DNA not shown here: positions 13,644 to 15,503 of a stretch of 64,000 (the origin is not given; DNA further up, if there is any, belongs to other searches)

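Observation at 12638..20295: Taurine-type aminosulfonate operon with non-canonical composition: Xsc + class-III aminotransferase + GdhA + an unexplained MmsA-type acylating aldehyde dehydrogenase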

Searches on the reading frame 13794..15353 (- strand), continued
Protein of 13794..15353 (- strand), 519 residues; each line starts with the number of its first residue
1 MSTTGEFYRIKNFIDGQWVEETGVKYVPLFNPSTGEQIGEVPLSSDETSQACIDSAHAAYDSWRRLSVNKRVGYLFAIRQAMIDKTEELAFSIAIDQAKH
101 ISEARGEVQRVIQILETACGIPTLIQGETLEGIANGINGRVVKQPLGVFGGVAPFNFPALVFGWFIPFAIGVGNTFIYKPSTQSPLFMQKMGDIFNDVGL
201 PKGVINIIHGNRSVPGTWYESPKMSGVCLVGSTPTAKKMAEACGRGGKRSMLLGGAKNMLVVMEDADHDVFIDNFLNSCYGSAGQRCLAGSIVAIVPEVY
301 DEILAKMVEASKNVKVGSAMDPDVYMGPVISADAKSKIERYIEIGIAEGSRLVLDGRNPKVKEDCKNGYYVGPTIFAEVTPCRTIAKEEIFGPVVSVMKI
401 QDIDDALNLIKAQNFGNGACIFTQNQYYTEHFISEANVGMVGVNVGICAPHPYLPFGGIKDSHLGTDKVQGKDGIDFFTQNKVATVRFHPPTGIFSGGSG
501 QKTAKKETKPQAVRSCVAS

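Call 70: search_protein_families(library=ncbifam, max_evalue=1e-100, proteins=[P0241, P0246, P0247, P0249, P0251, P0252, P0254, P0255, P0256, P0257])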
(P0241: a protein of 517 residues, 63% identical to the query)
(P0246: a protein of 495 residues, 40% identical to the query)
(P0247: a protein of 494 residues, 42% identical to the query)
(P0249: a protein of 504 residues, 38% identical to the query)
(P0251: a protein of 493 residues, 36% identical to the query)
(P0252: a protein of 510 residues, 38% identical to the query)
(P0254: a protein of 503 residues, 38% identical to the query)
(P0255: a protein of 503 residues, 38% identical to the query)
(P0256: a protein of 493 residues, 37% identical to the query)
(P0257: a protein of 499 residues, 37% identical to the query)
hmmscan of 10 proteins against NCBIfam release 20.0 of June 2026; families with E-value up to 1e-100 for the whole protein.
P0241 (517 aa): 1 family
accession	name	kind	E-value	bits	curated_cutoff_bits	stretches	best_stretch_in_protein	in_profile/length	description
TIGR01722.1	MMSDH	subfamily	3.3e-129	431.7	448.5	1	7-484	1-476/477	CoA-acylating methylmalonate-semialdehyde dehydrogenase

P0246 (495 aa): 1 family
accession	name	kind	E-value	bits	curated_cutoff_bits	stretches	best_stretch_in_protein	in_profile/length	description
TIGR01722.1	MMSDH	subfamily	3.3e-140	467.9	448.5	1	7-490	1-476/477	CoA-acylating methylmalonate-semialdehyde dehydrogenase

P0247 (494 aa): 1 family
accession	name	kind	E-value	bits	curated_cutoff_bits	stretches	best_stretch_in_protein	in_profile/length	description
TIGR01722.1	MMSDH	subfamily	5.2e-140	467.3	448.5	1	16-494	2-477/477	CoA-acylating methylmalonate-semialdehyde dehydrogenase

P0249 (504 aa): 2 families
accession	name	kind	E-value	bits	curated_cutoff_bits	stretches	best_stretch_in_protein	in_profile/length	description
TIGR01722.1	MMSDH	subfamily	2.6e-166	554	448.5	1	17-490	2-477/477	CoA-acylating methylmalonate-semialdehyde dehydrogenase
NF052305.1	DioxValDhHalo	equivalog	3.9e-101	339.3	750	1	15-488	4-481/483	2,5-dioxovalerate dehydrogenase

P0251 (493 aa): 3 families
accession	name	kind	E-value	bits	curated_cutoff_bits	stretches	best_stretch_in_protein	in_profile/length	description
TIGR01722.1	MMSDH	subfamily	5.7e-155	516.6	448.5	1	13-490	1-477/477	CoA-acylating methylmalonate-semialdehyde dehydrogenase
NF052305.1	DioxValDhHalo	equivalog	5.8e-117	391.5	750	1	13-486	5-480/483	2,5-dioxovalerate dehydrogenase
NF042993.1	AlphKGSA_gudD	equivalog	3.4e-111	372.4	770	1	13-484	4-477/481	alpha-ketoglutaric semialdehyde dehydrogenase GucD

P0252 (510 aa): 1 family
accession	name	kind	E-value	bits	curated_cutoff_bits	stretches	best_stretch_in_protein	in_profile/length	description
TIGR01722.1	MMSDH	subfamily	6e-159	529.7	448.5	1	12-489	2-477/477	CoA-acylating methylmalonate-semialdehyde dehydrogenase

P0254 (503 aa): 2 families
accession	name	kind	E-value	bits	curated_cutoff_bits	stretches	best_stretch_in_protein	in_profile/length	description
TIGR01722.1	MMSDH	subfamily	1.7e-183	610.7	448.5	1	7-485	2-477/477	CoA-acylating methylmalonate-semialdehyde dehydrogenase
NF052305.1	DioxValDhHalo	equivalog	3e-103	346.3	750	1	5-482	4-480/483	2,5-dioxovalerate dehydrogenase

P0255 (503 aa): 2 families
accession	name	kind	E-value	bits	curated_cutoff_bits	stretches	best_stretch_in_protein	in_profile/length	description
TIGR01722.1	MMSDH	subfamily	1.5e-205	683.4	448.5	1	4-484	1-477/477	CoA-acylating methylmalonate-semialdehyde dehydrogenase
NF052305.1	DioxValDhHalo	equivalog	6.2e-106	355.2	750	1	2-482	3-481/483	2,5-dioxovalerate dehydrogenase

P0256 (493 aa): 1 family
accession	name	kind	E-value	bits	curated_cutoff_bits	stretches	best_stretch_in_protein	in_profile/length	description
TIGR01722.1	MMSDH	subfamily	1.2e-134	449.6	448.5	1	5-483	2-476/477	CoA-acylating methylmalonate-semialdehyde dehydrogenase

P0257 (499 aa): 4 families
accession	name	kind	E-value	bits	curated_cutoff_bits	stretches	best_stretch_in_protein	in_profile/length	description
TIGR01722.1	MMSDH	subfamily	1.3e-215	716.6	448.5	1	6-483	2-477/477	CoA-acylating methylmalonate-semialdehyde dehydrogenase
NF052305.1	DioxValDhHalo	equivalog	5.7e-107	358.6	750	1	3-482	3-482/483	2,5-dioxovalerate dehydrogenase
TIGR01804.1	BADH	equivalog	8.4e-103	344.3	668.6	1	8-463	1-455/467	betaine-aldehyde dehydrogenase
NF009725.0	PRK13252.1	equivalog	3.6e-102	342.3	593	1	6-480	8-478/488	betaine-aldehyde dehydrogenase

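Call 74: search_protein_families(library=pfam, max_evalue=0.00001, proteins=[L018:2136-3773:+, L018:3722-4978:+, L018:4979-5827:+, L018:6461-7861:+, L048:4444-5760:+, L048:6062-7276:+, L048:7394-8560:+, L035:4477-6396:+, L035:6419-7846:+, L035:8244-9455:+])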
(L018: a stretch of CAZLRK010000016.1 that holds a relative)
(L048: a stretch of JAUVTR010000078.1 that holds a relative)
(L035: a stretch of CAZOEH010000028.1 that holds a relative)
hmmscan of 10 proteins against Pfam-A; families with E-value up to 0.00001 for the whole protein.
L018:2136-3773:+ (545 aa): 10 families
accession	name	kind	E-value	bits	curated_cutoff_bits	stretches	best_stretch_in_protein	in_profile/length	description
PF07992.20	Pyr_redox_2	-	3.5e-30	105.9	26.1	1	106-396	2-291/291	Pyridine nucleotide-disulphide oxidoreductase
PF14691.11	Fer4_20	-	1.7e-16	60.4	25.8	1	14-88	30-107/113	Dihydroprymidine dehydrogenase domain II, 4Fe-4S cluster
PF00070.33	Pyr_redox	-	7.9e-16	58.8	22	2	106-183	1-69/82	Pyridine nucleotide-disulphide oxidoreductase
PF13738.12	Pyr_redox_3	-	6.4e-11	42.5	30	1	222-309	155-251/305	Pyridine nucleotide-disulphide oxidoreductase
PF01266.30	DAO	-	6.2e-09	36.3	27.9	1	106-140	1-35/353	FAD dependent oxidoreductase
PF13450.12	NAD_binding_8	-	6.5e-09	36.4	21.9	1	109-144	1-36/68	NAD(P)-binding Rossmann-like domain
PF12838.12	Fer4_7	-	1.9e-07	31.9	27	1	487-535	2-49/52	4Fe-4S dicluster domain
PF01593.30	Amino_oxidase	-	3.5e-07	30.3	19.8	1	115-143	2-30/443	Flavin containing amine oxidoreductase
PF01946.23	Thi4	-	4.9e-06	26.4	26.2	0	106-170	19-83/235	Thi4 family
PF12831.13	FAD_oxidored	-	5e-06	26.5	27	0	107-144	2-39/416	FAD dependent oxidoreductase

L018:3722-4978:+ (418 aa): 2 families
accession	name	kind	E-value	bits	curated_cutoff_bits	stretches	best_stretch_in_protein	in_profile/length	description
PF01855.24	POR_N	-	2.1e-49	168.8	27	1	42-220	1-177/231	Pyruvate flavodoxin/ferredoxin oxidoreductase, thiamine diP-bdg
PF17147.9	PFOR_II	-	2.4e-15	57.2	27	1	306-387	2-93/102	Pyruvate:ferredoxin oxidoreductase core domain II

L018:4979-5827:+ (282 aa): 1 family
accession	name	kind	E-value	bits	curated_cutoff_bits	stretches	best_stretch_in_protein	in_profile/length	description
PF02775.26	TPP_enzyme_C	-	4.7e-21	75.6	21.9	1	59-204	18-150/151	Thiamine pyrophosphate enzyme, C-terminal TPP binding domain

L018:6461-7861:+ (466 aa): 1 family
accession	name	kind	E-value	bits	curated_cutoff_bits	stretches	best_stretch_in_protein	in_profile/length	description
PF00171.27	Aldedh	-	2e-23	83.1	23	1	6-402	31-429/461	Aldehyde dehydrogenase family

L048:4444-5760:+ (438 aa): 1 family
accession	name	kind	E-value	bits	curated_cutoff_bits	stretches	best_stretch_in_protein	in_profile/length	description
PF00815.25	Histidinol_dh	-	8.6e-132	440.4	27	1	11-418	3-411/411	Histidinol dehydrogenase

L048:6062-7276:+ (404 aa): 2 families
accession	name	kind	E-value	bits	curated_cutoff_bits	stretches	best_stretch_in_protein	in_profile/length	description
PF01041.23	DegT_DnrJ_EryC1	-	1.4e-54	186.2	19.8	1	24-376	6-340/360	DegT/DnrJ/EryC1/StrS aminotransferase family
PF00155.27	Aminotran_1_2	-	3.7e-08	33.4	19.7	1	17-177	15-192/361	Aminotransferase class I and II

L048:7394-8560:+ (388 aa): 1 family
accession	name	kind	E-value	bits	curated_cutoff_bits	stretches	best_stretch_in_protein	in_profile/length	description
PF01208.23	URO-D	-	1e-30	107.4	23.9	1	115-373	96-346/346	Uroporphyrinogen decarboxylase (URO-D)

L035:4477-6396:+ (639 aa): 1 family
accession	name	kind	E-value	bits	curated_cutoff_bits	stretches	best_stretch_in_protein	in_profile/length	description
PF06808.19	DctM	-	5.6e-72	243.3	23.8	1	111-553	2-409/413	Tripartite ATP-independent periplasmic transporter, DctM component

L035:6419-7846:+ (475 aa): 1 family
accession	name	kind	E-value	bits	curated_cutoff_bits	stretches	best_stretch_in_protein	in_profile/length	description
PF01425.27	Amidase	-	4.3e-89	300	27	1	25-451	1-445/445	Amidase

L035:8244-9455:+ (403 aa): 1 family
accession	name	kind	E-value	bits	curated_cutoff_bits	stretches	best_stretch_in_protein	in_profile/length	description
PF02515.22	CoA_transf_3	-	1.5e-122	409.7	23.3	1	11-378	1-366/366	CoA-transferase family III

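Call 75: search_protein_families(library=ncbifam, max_evalue=1e-15, proteins=[L018:6461-7861:+, L035:8244-9455:+, L035:6419-7846:+, L048:4444-5760:+, L048:6062-7276:+, L048:7394-8560:+, L017:9122-10222:+, L018:3722-4978:+])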
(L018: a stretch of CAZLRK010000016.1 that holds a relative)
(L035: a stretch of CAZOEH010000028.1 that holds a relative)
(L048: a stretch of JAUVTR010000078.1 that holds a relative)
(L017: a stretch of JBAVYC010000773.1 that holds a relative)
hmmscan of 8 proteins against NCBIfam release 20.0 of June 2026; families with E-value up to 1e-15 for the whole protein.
L018:6461-7861:+ (466 aa): 4 families
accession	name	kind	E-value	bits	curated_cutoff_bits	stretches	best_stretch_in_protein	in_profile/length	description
NF047625.1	AcylSulfactDhSauS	equivalog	1.1e-157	525.6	600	1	3-466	3-464/464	acylating sulfoacetaldehyde dehydrogenase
NF010378.0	PRK13805.1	equivalog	1e-124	417.3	951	1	4-443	14-450/872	bifunctional acetaldehyde-CoA/alcohol dehydrogenase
TIGR02518.1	EutH_ACDH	equivalog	5.6e-97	325.6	620.1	1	7-442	11-441/488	acetaldehyde dehydrogenase (acetylating)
NF011927.0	PRK15398.1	subfamily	3.3e-69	233.7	403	1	6-398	38-418/465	aldehyde dehydrogenase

L035:8244-9455:+ (403 aa): 7 families
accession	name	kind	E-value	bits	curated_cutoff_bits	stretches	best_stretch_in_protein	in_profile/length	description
NF041294.1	Scnl_mescCoAtase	equivalog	4.9e-103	345.2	700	1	9-383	2-381/381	succinyl-CoA:mesaconate CoA-transferase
NF008511.0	PRK11430.1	equivalog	1e-93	314.5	522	1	6-382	5-376/381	CoA:oxalate CoA-transferase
NF052585.1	SucGlutTfsCaiB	equivalog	1.1e-91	307.4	750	1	8-385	5-388/394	succinate--glutarate CoA-transferase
NF003809.0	PRK05398.1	subfamily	4.9e-90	302.1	442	2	9-211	3-206/416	formyl-CoA transferase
TIGR03253.1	oxalate_frc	equivalog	1.8e-87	293.7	504.2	2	10-212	3-206/416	formyl-CoA transferase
NF002914.1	PRK03525.1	equivalog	1.1e-36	126.6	413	1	8-399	7-394/400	L-carnitine CoA-transferase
TIGR04253.1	mesacon_CoA_iso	equivalog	6.2e-32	111.1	725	1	9-402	1-400/403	2-methylfumaryl-CoA isomerase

L035:6419-7846:+ (475 aa): 26 families (the best 25 are shown)
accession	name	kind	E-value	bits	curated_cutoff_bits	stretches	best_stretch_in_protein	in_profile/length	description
NF005686.0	PRK07486.1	subfamily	8.4e-111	371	465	1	2-460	9-472/486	amidase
NF004815.0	PRK06169.1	equivalog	4.9e-100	335.3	506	1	3-462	6-460/471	amidase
NF005687.0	PRK07487.1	subfamily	9.6e-78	262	428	1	2-462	3-457/468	amidase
NF005450.0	PRK07042.1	equivalog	2.2e-71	240.7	458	1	1-462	1-453/464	amidase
NF004717.0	PRK06061.1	equivalog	2.1e-70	237.8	498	1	8-459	18-465/483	amidase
NF004816.0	PRK06170.1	equivalog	5.5e-70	236.4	503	1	7-462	12-483/493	amidase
TIGR00132.1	gatA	equivalog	1.8e-69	234.7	481.1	1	15-312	4-297/466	Asp-tRNA(Asn)/Glu-tRNA(Gln) amidotransferase subunit GatA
NF009119.0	PRK12470.1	equivalog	5.7e-63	213.5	498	1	3-460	5-451/462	amidase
NF006631.0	PRK09201.1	equivalog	4.8e-62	210.2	461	1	5-460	5-454/466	AtzE family amidohydrolase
TIGR02715.1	amido_AtzE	subfamily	5.1e-61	207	425.75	1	10-459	3-446/452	AtzE family amidohydrolase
NF005688.0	PRK07488.1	equivalog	2.9e-60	204.5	532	1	3-463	7-468/474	indoleacetamide hydrolase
NF005565.0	PRK07235.1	subfamily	1.1e-59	202.4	545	1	67-317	82-334/506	amidase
NF005899.0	PRK07869.1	equivalog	9.5e-58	196.1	418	1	3-460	11-461/471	amidase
NF005460.0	PRK07056.1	subfamily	5.7e-45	154.1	447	1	13-461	14-453/457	amidase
NF006006.0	PRK08137.1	equivalog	6.5e-45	153.9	534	1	9-300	36-334/529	amidase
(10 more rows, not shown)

L048:4444-5760:+ (438 aa): 2 families
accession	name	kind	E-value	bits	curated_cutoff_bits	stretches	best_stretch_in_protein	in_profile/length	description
TIGR00069.1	hisD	equivalog_domain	8.4e-128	426.9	243.8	1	23-417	1-393/393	histidinol dehydrogenase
NF010343.0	PRK13770.1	equivalog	1.1e-68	232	647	1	17-417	19-414/416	histidinol dehydrogenase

L048:6062-7276:+ (404 aa): 7 families
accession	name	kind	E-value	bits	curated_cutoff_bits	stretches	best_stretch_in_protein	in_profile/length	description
TIGR03588.1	PseC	equivalog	1.4e-33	116.4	423.5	1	50-304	31-291/380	UDP-4-amino-4,6-dideoxy-N-acetyl-beta-L-altrosamine transaminase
TIGR04181.1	NHT_00031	hypoth_equivalog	2.8e-33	115.3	420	1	51-303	32-290/359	LegC family aminotransferase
NF008687.0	PRK11706.1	equivalog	3.4e-28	98.5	375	1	59-298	41-279/375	dTDP-4-amino-4,6-dideoxygalactose transaminase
NF011936.0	PRK15407.1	equivalog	2.4e-25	89.1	423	1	53-216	69-240/440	lipopolysaccharide biosynthesis protein RfbH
NF008658.2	PRK11658.1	equivalog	2.4e-25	89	631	1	51-400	35-378/379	UDP-4-amino-4-deoxy-L-arabinose aminotransferase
TIGR02379.1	ECA_wecE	subfamily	1.8e-21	76.4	434.85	1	63-299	45-281/376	dTDP-4-amino-4,6-dideoxy-D-glucose transaminase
TIGR04427.1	PLP_DesI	equivalog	8.8e-18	64.6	650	1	52-220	55-221/390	dTDP-4-dehydro-6-deoxyglucose aminotransferase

L048:7394-8560:+ (388 aa): 2 families
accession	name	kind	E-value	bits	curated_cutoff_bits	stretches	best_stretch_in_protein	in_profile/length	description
TIGR01463.1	mtaA_cmuA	subfamily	7.3e-23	81.4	235.4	1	147-373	129-338/340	MtaA/CmuA family methyltransferase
NF004889.0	PRK06252.1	subfamily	2.4e-19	69.5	244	1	155-374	138-337/340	methylcobalamin:coenzyme M methyltransferase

L017:9122-10222:+ (366 aa): 0 families

L018:3722-4978:+ (418 aa): 11 families
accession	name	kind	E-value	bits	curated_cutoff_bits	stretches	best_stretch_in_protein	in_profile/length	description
NF006412.0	PRK08659.1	equivalog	4.7e-100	335.4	411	1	30-398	4-372/378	2-oxoacid:acceptor oxidoreductase subunit alpha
NF005507.0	PRK07119.1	subfamily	4.8e-80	269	399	2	29-218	2-190/352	3-methyl-2-oxobutanoate dehydrogenase subunit VorB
TIGR03710.1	OAFO_sf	subfamily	1.1e-73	248.7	482.75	1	23-381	185-543/561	2-oxoacid:acceptor oxidoreductase subunit alpha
NF007206.0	PRK09627.1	equivalog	7.1e-72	242.4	579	1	32-386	4-358/375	2-oxoglutarate synthase subunit alpha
NF041170.1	Oxoac_fdxalpha_Archa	equivalog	4.8e-45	154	800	1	25-380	227-600/636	2-oxoacid:ferredoxin oxidoreductase subunit alpha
NF040682.1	PorA_Arch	equivalog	6e-22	78.1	550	1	35-351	7-307/387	pyruvate synthase subunit PorA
NF007201.0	PRK09622.1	equivalog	3.6e-21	75.5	590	0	36-204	15-180/405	2-oxoacid:ferredoxin oxidoreductase subunit alpha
NF006232.0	PRK08366.1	equivalog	3.7e-18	65.3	646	0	30-134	6-112/394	2-ketoisovalerate ferredoxin oxidoreductase subunit alpha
NF006233.0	PRK08367.1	equivalog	2.4e-17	62.9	625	1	35-351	8-308/394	pyruvate ferredoxin oxidoreductase subunit alpha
TIGR03336.1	IOR_alpha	equivalog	2.1e-16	59.4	650.9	0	31-220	3-184/595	indolepyruvate ferredoxin oxidoreductase subunit alpha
NF045764.1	PhenlGlyoxDHPadG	equivalog_domain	1e-15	57.2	700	0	35-351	6-314/398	NADH-dependent phenylglyoxylate dehydrogenase subunit alpha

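Call 85: predict_structure(alignment_id=A1)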
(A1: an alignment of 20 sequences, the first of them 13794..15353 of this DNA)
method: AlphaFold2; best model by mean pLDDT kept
length: 519 residues; sequences in the alignment: 20
mean_pLDDT: 64.4   pTM: 0.67
mean pLDDT of the five models: 64.4, 61.1, 61.0, 58.6, 45.9
residues with pLDDT >= 90: 70; 70-90: 179; 50-70: 114; < 50: 156
segments of 3 or more residues with pLDDT < 50: 1-4, 122-145, 231-235, 244-256, 282-289, 327-329, 381-390, 414-418, 436-519
pLDDT, mean of each block of 10 residues (from residue 1): 63 93 84 73 90 94 83 86 91 74 70 66 42 32 58 61 63 78 81 94 91 78 74 50 43 46 77 71 42 83 92 77 57 72 81 87 73 79 47 75 73 50 60 46 30 26 25 27 25 40 40 32
secondary structure, 60 per line:
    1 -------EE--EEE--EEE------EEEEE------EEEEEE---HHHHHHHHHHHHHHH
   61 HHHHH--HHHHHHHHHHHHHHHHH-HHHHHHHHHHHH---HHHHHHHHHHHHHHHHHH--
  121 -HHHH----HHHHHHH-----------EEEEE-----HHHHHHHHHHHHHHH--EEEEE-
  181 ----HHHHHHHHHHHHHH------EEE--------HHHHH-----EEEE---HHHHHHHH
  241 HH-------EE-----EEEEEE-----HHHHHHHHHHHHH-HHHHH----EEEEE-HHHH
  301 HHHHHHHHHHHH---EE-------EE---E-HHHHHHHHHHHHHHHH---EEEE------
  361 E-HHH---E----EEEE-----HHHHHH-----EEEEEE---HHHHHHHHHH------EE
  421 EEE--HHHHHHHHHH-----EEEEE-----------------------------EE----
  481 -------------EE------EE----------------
elements in order: E12-14 E17-19 E26-30 E37-42 H46-65 H68-84 H86-97 H101-118 H122-125 H130-136 E148-152 H158-172 E175-179 H185-198 E205-207 H216-220 E226-229 H233-242 E257-262 H268-280 H282-286 E291-295 H297-312 H332-347 E351-354 E374-377 H383-388 E394-399 H403-412 E419-423 H426-435 E441-445
